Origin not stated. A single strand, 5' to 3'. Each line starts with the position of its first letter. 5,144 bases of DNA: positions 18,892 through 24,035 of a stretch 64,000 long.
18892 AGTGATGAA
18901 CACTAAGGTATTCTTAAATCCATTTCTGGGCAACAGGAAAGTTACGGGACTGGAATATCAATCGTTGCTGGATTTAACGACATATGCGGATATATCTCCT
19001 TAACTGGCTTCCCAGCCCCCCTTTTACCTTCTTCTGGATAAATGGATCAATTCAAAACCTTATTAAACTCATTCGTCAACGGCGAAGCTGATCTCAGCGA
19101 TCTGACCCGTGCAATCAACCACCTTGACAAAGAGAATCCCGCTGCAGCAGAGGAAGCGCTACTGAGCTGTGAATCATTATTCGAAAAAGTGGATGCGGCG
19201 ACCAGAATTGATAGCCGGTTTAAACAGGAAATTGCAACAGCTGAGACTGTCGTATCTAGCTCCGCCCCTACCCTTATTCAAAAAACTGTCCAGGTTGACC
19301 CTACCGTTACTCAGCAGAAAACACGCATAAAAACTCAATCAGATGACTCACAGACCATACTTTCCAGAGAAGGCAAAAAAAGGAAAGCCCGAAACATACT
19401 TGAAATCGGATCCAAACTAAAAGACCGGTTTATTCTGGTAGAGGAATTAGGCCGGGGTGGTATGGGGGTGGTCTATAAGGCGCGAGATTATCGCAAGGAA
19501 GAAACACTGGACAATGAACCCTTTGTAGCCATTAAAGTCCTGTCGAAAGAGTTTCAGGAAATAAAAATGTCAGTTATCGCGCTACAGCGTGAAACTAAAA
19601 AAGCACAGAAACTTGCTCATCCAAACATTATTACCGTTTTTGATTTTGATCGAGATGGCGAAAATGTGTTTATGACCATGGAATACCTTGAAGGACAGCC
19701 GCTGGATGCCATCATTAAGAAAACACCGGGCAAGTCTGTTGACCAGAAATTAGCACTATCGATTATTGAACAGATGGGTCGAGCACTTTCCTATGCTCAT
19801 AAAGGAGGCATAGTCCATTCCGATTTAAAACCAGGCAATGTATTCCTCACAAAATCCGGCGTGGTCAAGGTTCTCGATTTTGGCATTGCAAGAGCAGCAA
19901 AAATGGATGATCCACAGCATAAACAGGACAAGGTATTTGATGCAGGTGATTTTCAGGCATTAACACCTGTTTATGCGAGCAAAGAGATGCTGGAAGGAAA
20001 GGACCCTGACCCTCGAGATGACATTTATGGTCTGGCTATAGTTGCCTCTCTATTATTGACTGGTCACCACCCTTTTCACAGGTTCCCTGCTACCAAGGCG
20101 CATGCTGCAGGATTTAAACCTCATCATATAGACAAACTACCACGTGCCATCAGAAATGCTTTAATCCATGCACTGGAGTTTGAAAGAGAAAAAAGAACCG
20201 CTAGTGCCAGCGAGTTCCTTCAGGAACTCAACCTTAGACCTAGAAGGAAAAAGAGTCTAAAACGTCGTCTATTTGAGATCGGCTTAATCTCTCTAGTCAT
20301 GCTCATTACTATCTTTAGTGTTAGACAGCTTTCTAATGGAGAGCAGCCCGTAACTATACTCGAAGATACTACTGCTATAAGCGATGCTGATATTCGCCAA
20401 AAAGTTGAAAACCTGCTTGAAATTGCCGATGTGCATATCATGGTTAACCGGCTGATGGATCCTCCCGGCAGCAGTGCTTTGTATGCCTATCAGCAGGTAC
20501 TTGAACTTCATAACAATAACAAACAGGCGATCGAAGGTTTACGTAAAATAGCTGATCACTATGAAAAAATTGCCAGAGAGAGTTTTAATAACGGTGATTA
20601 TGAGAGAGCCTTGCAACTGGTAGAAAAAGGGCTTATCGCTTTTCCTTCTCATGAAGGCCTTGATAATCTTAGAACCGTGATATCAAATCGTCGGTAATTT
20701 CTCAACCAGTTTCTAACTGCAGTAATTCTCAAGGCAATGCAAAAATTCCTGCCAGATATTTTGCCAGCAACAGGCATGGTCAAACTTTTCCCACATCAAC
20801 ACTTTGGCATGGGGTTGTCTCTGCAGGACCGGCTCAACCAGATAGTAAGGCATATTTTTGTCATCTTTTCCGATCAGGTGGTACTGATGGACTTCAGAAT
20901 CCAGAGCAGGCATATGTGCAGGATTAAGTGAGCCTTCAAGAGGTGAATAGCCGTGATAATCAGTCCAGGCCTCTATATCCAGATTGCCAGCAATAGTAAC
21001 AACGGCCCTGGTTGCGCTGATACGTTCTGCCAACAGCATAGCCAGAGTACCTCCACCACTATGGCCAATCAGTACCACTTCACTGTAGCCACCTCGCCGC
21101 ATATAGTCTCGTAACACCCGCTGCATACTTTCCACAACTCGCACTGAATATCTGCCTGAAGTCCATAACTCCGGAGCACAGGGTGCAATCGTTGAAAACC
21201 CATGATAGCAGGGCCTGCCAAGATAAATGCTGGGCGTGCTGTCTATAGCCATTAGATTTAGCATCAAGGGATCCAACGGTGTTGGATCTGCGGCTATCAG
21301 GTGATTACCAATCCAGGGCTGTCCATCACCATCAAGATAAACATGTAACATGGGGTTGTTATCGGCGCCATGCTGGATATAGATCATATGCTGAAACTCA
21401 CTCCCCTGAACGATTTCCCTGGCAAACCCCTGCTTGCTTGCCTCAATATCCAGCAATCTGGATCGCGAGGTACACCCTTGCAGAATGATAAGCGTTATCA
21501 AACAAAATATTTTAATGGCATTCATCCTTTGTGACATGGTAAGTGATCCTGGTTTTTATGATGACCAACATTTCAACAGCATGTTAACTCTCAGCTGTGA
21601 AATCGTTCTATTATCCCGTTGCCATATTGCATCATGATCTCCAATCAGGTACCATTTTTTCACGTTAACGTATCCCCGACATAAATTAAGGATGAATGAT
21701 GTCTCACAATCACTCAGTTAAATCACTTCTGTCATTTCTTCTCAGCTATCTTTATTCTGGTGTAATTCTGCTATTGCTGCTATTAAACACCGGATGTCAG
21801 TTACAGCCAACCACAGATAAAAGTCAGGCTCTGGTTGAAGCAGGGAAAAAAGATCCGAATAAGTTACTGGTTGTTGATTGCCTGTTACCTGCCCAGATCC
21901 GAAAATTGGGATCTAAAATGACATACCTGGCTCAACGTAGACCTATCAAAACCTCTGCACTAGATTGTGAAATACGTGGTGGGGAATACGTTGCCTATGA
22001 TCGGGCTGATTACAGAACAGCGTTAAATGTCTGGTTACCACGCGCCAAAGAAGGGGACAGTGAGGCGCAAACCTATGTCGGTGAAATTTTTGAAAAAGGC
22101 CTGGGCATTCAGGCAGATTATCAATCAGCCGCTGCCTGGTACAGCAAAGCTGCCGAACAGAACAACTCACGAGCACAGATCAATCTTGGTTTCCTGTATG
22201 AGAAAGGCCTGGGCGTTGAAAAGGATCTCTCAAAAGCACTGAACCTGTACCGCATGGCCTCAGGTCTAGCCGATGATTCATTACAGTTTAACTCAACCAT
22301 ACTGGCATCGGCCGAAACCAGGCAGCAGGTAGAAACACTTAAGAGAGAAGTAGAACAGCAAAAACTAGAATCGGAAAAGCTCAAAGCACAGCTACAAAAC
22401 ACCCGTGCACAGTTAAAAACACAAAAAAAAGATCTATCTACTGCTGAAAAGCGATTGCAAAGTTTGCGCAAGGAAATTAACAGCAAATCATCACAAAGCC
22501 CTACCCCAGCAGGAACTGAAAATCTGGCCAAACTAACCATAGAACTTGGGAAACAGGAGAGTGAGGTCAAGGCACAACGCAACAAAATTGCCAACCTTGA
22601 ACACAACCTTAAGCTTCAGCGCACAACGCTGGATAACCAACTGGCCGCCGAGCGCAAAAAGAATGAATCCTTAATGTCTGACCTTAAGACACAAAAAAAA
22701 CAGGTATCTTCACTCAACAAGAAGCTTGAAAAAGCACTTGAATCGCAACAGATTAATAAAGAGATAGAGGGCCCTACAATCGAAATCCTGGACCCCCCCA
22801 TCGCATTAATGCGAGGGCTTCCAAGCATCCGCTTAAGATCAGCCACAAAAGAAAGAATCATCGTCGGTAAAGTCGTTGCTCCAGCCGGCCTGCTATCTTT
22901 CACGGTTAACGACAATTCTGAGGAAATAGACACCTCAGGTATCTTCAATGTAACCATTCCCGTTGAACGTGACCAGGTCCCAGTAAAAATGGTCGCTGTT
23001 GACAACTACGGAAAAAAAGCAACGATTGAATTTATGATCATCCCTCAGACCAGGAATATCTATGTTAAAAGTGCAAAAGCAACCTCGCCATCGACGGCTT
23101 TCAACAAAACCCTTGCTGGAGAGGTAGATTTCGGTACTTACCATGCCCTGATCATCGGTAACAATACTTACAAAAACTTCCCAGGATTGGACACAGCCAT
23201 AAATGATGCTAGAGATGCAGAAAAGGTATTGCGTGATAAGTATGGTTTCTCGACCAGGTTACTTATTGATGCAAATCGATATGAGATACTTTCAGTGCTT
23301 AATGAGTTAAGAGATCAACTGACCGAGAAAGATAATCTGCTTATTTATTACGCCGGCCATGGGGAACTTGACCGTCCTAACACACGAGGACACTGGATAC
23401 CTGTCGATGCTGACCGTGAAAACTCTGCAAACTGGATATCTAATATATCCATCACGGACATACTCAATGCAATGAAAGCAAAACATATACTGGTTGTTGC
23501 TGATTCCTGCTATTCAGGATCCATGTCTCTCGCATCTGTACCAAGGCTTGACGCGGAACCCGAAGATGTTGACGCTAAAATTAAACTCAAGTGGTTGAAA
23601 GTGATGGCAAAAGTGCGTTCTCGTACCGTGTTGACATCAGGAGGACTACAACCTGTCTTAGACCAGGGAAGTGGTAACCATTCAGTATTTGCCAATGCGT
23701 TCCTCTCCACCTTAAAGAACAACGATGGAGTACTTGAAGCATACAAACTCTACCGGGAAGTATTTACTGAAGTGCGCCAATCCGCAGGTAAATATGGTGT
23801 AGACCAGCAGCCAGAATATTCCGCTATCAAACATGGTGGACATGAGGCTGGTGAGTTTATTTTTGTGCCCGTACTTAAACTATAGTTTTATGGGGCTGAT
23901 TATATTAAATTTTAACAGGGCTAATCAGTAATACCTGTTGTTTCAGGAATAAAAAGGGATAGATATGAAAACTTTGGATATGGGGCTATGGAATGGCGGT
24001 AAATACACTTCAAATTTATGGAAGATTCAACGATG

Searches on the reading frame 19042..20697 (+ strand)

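Call 57: search_protein_families(library=pfam, proteins=[window:19042-20697:+], max_evalue=1e-8)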
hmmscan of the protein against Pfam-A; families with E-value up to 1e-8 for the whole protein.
window:19042-20697:+ (551 aa): 3 families
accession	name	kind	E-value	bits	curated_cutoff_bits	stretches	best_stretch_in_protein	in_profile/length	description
PF00069.31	Pkinase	-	5e-40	138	31.7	1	132-354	3-206/263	Protein kinase domain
PF07714.23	PK_Tyr_Ser-Thr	-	6.5e-25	88.3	23.1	1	132-386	3-249/258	Protein tyrosine and serine/threonine kinase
PF03109.22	ABC1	-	2e-09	37.4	22.9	0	208-289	142-220/244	ABC1 atypical kinase-like domain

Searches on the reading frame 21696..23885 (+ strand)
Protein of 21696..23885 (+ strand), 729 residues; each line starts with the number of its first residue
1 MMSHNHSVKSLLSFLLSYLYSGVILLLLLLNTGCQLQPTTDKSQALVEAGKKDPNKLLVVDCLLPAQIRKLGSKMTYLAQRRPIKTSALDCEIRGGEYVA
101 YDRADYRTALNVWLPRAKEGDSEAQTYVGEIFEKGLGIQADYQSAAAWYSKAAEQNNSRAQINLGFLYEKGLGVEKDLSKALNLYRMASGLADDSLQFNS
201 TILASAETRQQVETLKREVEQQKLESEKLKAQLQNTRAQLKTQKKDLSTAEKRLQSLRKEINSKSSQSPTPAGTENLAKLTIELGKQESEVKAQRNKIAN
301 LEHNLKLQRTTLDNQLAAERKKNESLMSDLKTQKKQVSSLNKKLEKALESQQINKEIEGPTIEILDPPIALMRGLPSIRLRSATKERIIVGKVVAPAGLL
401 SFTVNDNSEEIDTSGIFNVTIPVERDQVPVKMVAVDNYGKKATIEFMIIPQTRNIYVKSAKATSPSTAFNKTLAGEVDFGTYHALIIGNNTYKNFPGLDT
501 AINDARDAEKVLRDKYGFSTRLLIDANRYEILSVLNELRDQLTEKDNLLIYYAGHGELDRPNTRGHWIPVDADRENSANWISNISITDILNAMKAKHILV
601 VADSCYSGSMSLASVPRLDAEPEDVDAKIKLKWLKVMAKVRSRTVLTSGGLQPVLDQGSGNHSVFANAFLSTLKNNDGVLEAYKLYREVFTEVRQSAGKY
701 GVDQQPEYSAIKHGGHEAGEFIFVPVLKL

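Call 57: search_protein_families(library=pfam, proteins=[window:21696-23885:+], max_evalue=1e-8)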
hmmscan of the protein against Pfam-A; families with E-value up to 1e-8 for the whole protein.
window:21696-23885:+ (729 aa): 2 families
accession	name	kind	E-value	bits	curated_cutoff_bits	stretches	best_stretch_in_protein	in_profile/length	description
PF00656.27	Peptidase_C14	-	1e-23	84.7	21.4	1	483-710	3-225/233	Caspase domain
PF08238.18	Sel1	-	1.2e-17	64.1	30.7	0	122-157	1-36/36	Sel1 repeat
